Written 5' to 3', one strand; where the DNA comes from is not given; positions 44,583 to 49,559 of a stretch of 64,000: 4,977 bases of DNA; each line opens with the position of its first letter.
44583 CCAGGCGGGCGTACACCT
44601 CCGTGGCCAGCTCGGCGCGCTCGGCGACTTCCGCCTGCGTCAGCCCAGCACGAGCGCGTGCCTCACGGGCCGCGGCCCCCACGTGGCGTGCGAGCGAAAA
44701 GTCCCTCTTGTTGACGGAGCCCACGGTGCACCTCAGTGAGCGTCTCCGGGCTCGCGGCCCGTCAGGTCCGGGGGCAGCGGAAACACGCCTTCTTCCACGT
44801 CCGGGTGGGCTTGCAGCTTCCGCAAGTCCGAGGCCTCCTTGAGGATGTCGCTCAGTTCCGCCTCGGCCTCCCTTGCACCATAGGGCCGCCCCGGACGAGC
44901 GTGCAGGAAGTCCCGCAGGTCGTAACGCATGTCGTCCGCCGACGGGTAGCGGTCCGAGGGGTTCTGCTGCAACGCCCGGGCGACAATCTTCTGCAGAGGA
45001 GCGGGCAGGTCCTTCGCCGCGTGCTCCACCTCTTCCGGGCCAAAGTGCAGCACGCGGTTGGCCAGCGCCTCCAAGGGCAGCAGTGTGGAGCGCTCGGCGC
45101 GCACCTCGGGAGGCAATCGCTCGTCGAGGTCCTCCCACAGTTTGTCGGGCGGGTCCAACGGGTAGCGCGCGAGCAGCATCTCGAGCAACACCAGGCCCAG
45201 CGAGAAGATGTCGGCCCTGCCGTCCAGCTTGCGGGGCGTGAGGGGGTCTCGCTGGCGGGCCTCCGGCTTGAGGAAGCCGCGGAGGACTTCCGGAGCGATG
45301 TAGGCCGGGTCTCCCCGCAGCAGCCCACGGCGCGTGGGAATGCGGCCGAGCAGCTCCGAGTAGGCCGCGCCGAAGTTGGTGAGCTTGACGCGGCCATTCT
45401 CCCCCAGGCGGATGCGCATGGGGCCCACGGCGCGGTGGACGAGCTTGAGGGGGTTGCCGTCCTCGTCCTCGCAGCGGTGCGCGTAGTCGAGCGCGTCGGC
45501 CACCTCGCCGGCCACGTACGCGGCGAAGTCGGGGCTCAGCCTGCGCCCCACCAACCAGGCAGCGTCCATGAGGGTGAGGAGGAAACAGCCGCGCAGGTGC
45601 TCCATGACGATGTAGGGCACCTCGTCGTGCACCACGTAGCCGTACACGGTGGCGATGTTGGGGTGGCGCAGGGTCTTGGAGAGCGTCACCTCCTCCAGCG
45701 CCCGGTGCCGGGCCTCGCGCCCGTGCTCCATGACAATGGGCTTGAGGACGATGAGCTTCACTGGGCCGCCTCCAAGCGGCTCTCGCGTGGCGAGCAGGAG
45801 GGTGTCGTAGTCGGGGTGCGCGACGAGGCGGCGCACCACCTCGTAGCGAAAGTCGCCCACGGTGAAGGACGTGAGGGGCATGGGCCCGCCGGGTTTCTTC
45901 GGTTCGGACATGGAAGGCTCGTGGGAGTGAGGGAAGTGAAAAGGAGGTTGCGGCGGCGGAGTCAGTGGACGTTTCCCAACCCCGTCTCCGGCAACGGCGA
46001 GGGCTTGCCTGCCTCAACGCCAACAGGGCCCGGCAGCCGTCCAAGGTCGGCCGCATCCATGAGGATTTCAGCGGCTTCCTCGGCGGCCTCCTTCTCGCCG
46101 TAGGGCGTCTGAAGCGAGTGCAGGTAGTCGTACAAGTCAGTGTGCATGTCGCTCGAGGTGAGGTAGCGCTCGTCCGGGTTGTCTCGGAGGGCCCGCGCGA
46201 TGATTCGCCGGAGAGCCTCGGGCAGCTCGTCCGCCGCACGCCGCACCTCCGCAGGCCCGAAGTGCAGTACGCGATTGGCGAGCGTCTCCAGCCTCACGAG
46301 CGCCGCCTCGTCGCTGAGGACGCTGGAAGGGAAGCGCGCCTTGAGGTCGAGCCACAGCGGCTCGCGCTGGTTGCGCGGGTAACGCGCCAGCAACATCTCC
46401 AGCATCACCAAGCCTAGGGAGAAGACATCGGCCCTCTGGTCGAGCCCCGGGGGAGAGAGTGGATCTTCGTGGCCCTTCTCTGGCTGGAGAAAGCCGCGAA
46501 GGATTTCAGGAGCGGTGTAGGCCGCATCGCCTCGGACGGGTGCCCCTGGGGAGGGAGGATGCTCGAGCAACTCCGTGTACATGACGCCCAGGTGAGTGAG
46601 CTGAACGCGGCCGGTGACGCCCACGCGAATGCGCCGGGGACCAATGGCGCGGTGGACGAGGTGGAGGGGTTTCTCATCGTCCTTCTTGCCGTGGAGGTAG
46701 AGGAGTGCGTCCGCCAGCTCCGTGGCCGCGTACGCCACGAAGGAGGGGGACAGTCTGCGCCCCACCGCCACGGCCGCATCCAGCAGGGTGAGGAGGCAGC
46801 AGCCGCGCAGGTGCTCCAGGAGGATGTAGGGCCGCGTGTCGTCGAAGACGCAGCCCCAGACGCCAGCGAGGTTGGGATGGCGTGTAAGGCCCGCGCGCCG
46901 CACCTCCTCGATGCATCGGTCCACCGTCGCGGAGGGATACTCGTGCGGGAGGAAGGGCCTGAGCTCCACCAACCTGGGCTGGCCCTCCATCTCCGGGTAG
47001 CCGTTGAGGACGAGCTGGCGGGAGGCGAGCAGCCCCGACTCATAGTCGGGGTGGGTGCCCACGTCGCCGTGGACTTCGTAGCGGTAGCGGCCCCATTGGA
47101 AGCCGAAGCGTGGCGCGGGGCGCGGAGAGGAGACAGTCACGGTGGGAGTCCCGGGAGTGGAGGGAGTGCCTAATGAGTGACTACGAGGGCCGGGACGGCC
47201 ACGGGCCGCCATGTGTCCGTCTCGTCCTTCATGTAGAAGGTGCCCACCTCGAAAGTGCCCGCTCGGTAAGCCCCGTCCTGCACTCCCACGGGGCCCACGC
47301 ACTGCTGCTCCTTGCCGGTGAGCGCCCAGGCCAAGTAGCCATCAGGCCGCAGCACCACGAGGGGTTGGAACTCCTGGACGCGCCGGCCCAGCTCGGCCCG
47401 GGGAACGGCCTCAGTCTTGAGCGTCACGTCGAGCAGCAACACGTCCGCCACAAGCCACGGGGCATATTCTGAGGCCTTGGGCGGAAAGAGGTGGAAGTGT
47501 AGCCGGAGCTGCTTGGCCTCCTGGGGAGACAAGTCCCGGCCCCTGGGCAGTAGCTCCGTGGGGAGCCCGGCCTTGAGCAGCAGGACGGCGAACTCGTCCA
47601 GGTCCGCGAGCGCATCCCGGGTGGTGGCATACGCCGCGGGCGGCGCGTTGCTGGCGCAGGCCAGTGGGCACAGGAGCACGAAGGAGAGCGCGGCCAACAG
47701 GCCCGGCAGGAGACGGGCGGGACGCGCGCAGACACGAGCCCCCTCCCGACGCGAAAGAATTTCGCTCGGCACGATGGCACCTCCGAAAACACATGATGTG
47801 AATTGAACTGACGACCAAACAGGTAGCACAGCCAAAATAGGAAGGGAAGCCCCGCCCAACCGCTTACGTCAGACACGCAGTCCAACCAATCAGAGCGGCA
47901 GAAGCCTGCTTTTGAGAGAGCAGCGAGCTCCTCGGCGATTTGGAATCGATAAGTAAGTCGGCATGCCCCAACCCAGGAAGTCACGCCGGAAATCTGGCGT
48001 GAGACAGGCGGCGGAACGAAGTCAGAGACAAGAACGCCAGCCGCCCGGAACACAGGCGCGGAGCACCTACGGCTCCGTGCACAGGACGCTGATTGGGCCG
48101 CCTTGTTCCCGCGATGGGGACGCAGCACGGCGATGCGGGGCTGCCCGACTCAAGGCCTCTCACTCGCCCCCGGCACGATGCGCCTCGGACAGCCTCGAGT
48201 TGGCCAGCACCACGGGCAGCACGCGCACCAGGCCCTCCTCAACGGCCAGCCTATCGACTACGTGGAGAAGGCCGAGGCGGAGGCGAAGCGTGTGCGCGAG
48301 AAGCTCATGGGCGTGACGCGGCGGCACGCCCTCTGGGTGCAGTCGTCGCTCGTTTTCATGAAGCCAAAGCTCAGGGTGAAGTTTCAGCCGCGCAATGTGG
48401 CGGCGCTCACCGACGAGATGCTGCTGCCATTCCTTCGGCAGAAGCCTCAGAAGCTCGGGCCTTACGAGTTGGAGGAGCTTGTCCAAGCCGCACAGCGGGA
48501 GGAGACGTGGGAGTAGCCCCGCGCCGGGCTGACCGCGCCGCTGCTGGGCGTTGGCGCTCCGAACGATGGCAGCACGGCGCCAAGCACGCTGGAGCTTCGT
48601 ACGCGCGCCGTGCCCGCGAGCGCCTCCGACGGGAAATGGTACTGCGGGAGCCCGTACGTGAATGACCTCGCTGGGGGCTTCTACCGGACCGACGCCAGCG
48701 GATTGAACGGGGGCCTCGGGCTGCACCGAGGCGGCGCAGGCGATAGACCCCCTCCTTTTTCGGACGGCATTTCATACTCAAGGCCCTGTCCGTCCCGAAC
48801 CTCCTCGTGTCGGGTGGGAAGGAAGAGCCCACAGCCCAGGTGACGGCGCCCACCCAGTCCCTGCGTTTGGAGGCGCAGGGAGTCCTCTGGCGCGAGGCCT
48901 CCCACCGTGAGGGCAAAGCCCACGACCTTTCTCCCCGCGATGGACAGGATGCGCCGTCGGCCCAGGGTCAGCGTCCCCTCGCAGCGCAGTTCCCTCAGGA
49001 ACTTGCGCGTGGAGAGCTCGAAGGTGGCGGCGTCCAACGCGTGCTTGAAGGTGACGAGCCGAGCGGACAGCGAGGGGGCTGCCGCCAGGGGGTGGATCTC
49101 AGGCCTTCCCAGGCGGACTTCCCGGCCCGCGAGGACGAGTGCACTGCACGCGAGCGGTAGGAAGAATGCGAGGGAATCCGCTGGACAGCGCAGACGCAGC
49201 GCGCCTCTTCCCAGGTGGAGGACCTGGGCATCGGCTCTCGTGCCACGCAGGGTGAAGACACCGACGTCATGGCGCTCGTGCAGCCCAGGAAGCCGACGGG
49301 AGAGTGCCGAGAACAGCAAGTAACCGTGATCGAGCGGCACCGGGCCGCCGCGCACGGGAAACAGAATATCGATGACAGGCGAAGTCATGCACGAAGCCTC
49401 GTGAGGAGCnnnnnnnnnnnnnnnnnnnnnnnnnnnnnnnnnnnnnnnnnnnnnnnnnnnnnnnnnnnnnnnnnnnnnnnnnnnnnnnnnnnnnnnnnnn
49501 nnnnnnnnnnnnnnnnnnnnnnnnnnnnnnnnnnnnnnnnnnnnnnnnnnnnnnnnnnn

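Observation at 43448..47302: Tandem array of three XRE-type regulators and two degenerate pseudokinases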

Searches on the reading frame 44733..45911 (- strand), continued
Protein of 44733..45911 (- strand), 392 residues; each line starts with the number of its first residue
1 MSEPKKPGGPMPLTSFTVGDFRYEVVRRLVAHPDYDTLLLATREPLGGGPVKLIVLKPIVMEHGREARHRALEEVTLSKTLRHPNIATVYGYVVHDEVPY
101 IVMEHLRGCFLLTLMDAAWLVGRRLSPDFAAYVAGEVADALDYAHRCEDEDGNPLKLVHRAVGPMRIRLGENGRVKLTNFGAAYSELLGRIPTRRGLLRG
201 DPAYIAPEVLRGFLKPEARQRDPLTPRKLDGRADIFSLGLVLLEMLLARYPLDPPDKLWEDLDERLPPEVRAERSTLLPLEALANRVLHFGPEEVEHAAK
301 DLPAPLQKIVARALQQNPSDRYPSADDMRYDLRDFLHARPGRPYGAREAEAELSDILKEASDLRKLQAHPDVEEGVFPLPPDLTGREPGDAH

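Call 83: search_dna_similar(query=window:44733-45911:-, collection=plasmids, mode=protein, max_evalue=0.00001, max_rows=10)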
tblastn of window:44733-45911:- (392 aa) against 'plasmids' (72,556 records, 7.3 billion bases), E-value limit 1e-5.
Records with a match: 300; places in all: 435; records where one place covers at least 80% of the query: 37.
Best place of each record, by identity: <60% 300.
By first word of the organism name: Streptomyces 93; Rhodococcus 33; Mycobacterium 31; Rhizobium 30; Bacillus 12; Mycolicibacterium 11; Leisingera 9; Tsukamurella 8; Caballeronia 7; Paraburkholderia 5; and 47 more.
By predicted mobility (MOB-suite, as given by PLSDB): non-mobilizable 193; mobilizable 85; conjugative 22.
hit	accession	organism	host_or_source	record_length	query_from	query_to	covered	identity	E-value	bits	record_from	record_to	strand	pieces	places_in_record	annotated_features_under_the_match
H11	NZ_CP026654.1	Streptomyces dengpaensis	strain,soil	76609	2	387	98%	29.5%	6e-16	87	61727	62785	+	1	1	protein kinase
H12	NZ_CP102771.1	Myxococcus stipitatus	-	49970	23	356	85%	32.1%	3e-32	135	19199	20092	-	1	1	protein kinase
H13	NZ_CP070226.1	Sandaracinus amylolyticus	soil sample,soil sample collection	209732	22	357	86%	30.4%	8e-26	117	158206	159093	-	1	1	protein kinase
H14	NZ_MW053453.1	Sandaracinus sp.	-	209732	22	357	86%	30.4%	8e-26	117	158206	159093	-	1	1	serine/threonine-protein kinase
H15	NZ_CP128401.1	Candidatus Chlorohelix allophototropha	Single colony of Candidatus Chlorohelix ...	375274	19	392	95%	26.7%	1e-18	96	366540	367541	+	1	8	protein kinase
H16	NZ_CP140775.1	Streptomyces goshikiensis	cell culture,soil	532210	22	348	83%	30.0%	2e-19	97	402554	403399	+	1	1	serine/threonine-protein kinase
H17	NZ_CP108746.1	Streptomyces sp. NBC_00963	-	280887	6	345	87%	28.6%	5e-17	91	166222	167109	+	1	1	protein kinase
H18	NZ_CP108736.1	Streptomyces sp. NBC_00984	-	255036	22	363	87%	28.1%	1e-18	96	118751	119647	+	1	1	serine/threonine-protein kinase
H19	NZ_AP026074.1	Streptomyces nigrescens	-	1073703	6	333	84%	29.2%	1e-18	96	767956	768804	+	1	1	none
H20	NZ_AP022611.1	Mycolicibacterium madagascariense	-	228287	18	325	79%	30.4%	3e-11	73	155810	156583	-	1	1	serine/threonine-protein kinase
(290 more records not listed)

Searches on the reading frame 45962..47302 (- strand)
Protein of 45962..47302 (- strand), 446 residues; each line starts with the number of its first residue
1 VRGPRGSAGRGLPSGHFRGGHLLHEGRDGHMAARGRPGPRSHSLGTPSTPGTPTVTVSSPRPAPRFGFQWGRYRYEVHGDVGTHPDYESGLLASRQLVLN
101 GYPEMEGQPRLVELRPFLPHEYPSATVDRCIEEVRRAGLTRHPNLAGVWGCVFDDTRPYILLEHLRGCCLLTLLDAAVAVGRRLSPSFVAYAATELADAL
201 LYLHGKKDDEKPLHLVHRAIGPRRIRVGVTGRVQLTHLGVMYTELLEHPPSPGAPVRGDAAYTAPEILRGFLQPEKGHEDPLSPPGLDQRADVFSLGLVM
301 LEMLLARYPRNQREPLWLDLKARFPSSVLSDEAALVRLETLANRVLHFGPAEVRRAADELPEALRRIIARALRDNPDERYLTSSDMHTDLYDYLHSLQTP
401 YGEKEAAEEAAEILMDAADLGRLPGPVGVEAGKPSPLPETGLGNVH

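Call 6: search_protein_families(library=pfam, proteins=[window:45962-47302:-], max_evalue=0.01)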
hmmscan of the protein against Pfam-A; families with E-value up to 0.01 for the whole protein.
window:45962-47302:- (446 aa): 2 families
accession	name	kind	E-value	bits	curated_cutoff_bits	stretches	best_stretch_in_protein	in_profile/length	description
PF00069.31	Pkinase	-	1.4e-10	41.4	31.7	1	128-383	43-255/263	Protein kinase domain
PF07714.23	PK_Tyr_Ser-Thr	-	1.3e-08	34.9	23.1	1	124-305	42-199/258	Protein tyrosine and serine/threonine kinase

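Call 7: search_protein_families(library=padloc, proteins=[window:45962-47302:-], max_evalue=0.01)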
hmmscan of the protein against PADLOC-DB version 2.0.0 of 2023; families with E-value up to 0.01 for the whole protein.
window:45962-47302:- (446 aa): 19 families
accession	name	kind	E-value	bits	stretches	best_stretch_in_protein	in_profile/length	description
PDLC04053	PD-T4-6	-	2.4e-20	71.3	1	126-405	52-283/311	-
PDLC04138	mad6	-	8.3e-19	65.9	1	128-419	97-339/659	mads_6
PDLC04042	PD-T4-6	-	7.4e-18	63.2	2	128-315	54-217/292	-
PDLC04047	PD-T4-6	-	1e-16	58.9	2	125-313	53-215/327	-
PDLC04057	PD-T4-6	-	7.9e-16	56.1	1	127-410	52-289/443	-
PDLC03920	MkoA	-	2.9e-15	53.7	1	131-401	59-285/1112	-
PDLC04054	PD-T4-6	-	3.7e-15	54.2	1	127-309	54-212/347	-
PDLC04061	PD-T4-6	-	3.7e-14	51.1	2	128-315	61-228/510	-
PDLC04060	PD-T4-6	-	7.2e-14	49.6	2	128-311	53-210/486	-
PDLC04043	PD-T4-6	-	2.6e-12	44.6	1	128-309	60-216/452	-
PDLC04041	PD-T4-6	-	7.4e-12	43.2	1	127-312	72-236/443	-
PDLC04052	PD-T4-6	-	4.4e-10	37.3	2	156-309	86-215/496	-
PDLC04064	PD-T4-6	-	5.2e-10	36.8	2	139-309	76-219/369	-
PDLC01088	C3a189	-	3e-09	34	1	126-386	40-251/840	kinase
PDLC04040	PD-T4-6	-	2.1e-08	31.4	1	158-311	78-206/547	-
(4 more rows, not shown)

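Call 8: search_protein_families(library=ncbifam, proteins=[window:45962-47302:-], max_evalue=0.01)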
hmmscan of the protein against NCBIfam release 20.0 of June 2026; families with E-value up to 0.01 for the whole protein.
window:45962-47302:- (446 aa): 3 families
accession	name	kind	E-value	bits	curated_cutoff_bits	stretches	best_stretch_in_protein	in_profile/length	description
NF033483.0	PknB_PASTA_kin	equivalog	1.3e-15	57.4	450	2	126-309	50-207/563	Stk1 family PASTA domain-containing Ser/Thr kinase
NF047741.1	antiphage_MADS6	equivalog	5.8e-15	54.8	460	2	215-390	320-481/612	methylation-associated defense system protein kinase MAD6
NF033442.0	BREX_PglW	equivalog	0.0082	13.8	990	0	181-321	306-439/1391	BREX system serine/threonine kinase PglW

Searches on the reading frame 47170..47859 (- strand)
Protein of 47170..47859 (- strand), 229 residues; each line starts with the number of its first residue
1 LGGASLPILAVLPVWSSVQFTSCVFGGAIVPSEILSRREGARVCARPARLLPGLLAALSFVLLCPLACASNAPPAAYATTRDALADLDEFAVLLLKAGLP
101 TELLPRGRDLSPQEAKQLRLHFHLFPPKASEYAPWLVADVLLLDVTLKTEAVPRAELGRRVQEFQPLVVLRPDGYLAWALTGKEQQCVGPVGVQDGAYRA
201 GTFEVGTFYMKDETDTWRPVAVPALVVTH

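Call 6: search_protein_families(library=pfam, proteins=[window:47170-47859:-], max_evalue=0.01)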
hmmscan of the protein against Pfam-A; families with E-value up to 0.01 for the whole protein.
window:47170-47859:- (229 aa): 1 family
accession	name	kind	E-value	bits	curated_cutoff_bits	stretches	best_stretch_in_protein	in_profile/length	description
PF21274.3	Rng_hyd_C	-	0.0099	16.6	27.5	0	158-184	66-91/107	Aromatic-ring hydroxylase, C-terminal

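Call 7: search_protein_families(library=padloc, proteins=[window:47170-47859:-], max_evalue=0.01)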
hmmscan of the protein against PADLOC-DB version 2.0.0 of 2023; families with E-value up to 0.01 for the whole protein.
window:47170-47859:- (229 aa): 3 families
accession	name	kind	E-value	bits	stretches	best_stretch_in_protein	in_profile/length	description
PDLC04491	PDC-M17A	-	4.8e-37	125.9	1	77-212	42-178/487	-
PDLC04490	PDC-M17A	-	6e-27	92.6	1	87-217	148-280/591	-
PDLC04489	PDC-M17A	-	1.1e-21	75.4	1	137-211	40-114/425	-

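Call 8: search_protein_families(library=ncbifam, proteins=[window:47170-47859:-], max_evalue=0.01)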
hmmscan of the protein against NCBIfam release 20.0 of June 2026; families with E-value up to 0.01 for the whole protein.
window:47170-47859:- (229 aa): 0 families

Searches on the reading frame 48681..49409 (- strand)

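Call 30: search_protein_families(library=pfam, proteins=[window:48681-49409:-], max_evalue=0.001)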
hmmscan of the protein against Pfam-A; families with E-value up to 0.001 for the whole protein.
window:48681-49409:- (242 aa): 1 family
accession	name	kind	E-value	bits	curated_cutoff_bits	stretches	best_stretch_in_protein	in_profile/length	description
PF09559.15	Cas6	-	9.5e-52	176.2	26.7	1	13-200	1-190/191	Cas6 Crispr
